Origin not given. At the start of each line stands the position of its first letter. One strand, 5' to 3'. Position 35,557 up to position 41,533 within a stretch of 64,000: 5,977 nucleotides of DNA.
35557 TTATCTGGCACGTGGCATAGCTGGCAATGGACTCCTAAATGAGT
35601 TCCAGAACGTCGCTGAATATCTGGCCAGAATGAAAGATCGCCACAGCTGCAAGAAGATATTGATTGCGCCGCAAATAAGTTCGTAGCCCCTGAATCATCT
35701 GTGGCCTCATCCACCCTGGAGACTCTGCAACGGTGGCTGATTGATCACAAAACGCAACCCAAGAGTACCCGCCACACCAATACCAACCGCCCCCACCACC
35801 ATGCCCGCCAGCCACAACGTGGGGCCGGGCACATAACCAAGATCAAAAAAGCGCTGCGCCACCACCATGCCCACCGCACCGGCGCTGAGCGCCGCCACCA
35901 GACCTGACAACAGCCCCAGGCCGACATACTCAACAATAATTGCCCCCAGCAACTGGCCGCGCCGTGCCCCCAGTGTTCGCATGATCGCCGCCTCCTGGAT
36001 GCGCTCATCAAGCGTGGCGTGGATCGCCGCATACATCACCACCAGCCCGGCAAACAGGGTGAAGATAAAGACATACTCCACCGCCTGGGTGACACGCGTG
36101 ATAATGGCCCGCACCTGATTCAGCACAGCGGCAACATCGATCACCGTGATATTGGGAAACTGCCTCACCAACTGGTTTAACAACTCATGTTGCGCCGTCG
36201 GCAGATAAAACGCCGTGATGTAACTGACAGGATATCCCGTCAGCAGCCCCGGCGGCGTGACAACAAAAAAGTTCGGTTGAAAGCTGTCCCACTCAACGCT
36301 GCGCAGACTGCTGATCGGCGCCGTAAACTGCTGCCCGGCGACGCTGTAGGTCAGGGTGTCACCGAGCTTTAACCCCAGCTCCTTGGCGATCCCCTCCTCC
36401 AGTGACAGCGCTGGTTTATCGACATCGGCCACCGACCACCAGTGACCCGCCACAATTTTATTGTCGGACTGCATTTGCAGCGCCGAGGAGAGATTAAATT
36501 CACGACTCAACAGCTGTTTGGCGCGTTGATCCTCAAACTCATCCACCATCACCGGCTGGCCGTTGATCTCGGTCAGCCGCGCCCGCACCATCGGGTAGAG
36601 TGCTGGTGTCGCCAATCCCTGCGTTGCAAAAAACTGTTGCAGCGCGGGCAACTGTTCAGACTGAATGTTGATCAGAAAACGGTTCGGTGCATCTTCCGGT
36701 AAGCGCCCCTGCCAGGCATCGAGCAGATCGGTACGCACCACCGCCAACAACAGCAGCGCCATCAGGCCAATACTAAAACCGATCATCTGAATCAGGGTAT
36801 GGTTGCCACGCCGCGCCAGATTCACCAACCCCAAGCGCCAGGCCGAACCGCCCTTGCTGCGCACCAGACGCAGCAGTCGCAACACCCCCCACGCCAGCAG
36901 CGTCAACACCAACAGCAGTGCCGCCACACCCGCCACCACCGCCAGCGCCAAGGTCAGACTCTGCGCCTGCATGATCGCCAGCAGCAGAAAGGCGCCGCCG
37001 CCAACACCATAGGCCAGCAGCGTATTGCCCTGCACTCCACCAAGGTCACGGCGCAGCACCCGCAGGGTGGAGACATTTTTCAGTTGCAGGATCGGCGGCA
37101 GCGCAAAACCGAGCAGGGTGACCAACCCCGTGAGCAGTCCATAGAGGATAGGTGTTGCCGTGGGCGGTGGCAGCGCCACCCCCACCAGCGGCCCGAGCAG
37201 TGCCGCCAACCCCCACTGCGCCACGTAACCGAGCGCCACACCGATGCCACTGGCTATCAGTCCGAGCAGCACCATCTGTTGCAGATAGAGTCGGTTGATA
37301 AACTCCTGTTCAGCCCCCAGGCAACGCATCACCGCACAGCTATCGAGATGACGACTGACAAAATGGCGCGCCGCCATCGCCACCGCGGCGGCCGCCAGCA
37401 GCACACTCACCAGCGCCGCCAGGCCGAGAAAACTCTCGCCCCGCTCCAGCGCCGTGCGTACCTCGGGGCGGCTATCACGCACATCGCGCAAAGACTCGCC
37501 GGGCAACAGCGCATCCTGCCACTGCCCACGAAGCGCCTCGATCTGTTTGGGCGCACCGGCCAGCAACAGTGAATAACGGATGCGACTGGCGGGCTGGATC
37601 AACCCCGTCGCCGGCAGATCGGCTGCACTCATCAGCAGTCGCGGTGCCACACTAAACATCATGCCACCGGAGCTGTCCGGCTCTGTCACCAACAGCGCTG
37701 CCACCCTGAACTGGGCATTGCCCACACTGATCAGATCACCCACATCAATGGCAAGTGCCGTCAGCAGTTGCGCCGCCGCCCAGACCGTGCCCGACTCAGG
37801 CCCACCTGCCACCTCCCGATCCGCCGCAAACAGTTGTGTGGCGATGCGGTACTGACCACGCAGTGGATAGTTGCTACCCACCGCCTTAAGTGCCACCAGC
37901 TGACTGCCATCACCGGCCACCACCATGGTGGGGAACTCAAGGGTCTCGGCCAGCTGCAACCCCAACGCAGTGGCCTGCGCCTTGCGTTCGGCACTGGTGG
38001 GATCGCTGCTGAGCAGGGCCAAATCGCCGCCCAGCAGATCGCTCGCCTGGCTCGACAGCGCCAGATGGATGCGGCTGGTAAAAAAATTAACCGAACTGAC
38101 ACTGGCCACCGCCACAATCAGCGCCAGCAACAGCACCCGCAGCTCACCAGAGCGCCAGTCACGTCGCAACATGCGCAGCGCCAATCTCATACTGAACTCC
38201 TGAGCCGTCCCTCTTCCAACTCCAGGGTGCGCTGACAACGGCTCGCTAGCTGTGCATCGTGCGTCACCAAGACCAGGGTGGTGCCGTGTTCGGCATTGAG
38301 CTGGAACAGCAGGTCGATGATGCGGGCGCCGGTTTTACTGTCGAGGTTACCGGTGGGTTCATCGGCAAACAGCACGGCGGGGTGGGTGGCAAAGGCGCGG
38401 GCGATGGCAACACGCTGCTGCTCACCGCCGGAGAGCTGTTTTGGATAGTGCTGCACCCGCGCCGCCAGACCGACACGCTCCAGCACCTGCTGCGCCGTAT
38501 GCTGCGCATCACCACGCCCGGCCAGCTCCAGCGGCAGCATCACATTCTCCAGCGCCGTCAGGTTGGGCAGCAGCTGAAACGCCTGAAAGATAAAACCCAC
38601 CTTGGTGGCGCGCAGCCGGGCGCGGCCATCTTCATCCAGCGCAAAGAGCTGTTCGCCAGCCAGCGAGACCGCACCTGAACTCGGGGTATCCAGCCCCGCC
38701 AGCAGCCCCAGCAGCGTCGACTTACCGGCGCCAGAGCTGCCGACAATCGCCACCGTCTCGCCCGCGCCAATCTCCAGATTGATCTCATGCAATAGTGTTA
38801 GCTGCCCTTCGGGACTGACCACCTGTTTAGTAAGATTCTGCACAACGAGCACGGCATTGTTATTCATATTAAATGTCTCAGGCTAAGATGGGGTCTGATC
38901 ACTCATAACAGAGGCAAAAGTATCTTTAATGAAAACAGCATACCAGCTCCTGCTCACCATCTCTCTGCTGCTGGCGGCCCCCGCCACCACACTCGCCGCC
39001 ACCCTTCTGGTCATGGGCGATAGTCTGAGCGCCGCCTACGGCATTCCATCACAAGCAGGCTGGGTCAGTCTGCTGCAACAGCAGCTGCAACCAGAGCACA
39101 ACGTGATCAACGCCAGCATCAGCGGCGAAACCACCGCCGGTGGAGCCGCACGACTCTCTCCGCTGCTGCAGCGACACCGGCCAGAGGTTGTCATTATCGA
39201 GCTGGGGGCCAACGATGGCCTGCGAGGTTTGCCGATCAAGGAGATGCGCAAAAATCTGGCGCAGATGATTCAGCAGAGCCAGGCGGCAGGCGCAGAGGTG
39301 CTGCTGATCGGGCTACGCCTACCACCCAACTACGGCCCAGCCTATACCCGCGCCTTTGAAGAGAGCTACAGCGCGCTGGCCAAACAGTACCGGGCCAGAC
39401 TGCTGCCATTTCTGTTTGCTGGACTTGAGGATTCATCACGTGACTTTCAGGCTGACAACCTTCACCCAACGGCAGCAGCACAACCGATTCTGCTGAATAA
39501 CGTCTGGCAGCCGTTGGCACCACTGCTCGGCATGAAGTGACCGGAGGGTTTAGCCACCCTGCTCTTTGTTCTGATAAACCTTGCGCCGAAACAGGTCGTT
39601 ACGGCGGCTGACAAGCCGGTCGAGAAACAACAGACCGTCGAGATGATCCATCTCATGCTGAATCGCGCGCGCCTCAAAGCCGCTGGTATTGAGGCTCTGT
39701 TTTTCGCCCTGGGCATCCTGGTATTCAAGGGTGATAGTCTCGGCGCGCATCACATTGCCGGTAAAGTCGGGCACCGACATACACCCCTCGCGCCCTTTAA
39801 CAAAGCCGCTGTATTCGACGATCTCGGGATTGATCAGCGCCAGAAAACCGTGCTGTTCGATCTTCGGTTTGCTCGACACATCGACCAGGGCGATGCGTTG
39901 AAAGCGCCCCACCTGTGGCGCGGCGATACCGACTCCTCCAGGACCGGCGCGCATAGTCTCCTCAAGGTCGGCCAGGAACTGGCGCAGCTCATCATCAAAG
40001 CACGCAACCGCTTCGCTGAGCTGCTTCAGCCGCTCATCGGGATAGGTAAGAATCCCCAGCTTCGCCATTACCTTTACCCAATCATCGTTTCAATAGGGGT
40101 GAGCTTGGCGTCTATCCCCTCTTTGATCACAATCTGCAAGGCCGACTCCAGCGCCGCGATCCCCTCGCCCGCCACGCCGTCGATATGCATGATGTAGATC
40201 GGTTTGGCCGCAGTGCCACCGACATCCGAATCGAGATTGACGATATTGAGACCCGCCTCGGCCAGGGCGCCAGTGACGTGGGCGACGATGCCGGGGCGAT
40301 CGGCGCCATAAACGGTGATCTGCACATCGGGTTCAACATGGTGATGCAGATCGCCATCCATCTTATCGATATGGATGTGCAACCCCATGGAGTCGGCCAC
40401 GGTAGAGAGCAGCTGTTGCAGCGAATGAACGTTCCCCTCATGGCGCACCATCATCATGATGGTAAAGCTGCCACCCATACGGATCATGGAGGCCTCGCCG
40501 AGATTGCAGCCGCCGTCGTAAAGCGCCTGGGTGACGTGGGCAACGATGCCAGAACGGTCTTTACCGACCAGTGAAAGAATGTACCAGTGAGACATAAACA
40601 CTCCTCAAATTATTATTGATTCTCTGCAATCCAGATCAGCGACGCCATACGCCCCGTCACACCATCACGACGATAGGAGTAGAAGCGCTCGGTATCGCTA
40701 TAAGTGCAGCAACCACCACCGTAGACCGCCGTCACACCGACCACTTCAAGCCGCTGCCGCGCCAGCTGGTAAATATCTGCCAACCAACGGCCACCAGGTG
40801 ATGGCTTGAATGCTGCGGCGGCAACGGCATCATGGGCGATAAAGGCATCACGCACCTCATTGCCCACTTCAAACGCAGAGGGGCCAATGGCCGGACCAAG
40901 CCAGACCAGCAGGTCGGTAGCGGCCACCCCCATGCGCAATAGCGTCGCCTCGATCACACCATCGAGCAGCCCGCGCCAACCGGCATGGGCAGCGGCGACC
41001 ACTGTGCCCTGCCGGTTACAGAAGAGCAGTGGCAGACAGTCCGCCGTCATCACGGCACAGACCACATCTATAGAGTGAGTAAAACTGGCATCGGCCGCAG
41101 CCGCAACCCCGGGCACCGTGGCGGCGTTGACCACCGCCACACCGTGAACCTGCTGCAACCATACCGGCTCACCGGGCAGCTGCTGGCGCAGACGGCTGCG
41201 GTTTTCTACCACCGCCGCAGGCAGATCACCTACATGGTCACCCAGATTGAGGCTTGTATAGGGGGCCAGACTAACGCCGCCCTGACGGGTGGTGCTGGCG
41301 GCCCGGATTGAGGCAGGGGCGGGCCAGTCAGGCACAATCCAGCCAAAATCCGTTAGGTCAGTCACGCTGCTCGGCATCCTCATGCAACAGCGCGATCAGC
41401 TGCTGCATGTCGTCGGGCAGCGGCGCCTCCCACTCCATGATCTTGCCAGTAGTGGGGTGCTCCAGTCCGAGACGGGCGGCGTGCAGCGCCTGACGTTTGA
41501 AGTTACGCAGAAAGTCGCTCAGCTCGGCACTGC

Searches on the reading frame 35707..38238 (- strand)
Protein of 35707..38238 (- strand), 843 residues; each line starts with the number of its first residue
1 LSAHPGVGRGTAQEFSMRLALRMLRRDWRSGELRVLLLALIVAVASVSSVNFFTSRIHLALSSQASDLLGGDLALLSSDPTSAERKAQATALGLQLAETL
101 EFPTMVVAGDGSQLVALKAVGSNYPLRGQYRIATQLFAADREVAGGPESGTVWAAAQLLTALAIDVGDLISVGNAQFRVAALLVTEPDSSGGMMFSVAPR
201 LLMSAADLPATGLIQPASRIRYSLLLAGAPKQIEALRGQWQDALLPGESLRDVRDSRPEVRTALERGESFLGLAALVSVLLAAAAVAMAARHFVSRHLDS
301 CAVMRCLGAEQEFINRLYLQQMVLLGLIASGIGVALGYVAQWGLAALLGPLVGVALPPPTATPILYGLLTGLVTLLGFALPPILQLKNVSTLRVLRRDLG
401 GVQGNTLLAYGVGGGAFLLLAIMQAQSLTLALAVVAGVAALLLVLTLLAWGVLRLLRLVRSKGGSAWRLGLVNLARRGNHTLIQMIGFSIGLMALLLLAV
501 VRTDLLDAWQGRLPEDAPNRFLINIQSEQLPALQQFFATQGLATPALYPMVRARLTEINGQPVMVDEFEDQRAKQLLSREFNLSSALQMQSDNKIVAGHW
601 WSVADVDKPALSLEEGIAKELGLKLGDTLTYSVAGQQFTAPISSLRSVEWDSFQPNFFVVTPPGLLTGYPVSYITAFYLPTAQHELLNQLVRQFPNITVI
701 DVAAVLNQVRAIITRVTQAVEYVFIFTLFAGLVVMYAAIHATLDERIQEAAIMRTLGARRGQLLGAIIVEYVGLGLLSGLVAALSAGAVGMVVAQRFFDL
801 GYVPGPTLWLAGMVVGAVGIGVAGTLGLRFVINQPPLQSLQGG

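Call 69: search_protein_families(library=pfam, proteins=[window:35707-38238:-], max_evalue=0.00001)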
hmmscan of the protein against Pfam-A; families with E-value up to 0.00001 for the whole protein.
window:35707-38238:- (843 aa): 1 family
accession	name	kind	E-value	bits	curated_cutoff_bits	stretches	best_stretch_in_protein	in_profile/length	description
PF02687.27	FtsX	-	6.3e-17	62.2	25.5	2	273-388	2-117/120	FtsX-like permease C-terminal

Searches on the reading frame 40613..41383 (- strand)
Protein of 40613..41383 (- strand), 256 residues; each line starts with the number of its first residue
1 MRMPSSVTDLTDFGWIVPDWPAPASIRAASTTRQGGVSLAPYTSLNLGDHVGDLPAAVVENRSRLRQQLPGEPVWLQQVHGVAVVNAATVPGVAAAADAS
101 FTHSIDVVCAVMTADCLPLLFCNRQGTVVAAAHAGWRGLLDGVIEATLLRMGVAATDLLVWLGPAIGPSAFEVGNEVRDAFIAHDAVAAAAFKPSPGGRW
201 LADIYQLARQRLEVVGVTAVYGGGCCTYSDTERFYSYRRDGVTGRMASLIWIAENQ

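Call 67: search_protein_families(library=pfam, proteins=[window:40613-41383:-], max_evalue=0.001)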
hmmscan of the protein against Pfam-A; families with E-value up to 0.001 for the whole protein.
window:40613-41383:- (256 aa): 1 family
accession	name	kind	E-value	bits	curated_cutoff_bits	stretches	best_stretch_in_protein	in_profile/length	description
PF02578.20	Cu-oxidase_4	-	4.5e-76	255.8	22.9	1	31-251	1-238/238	Multi-copper polyphenol oxidoreductase laccase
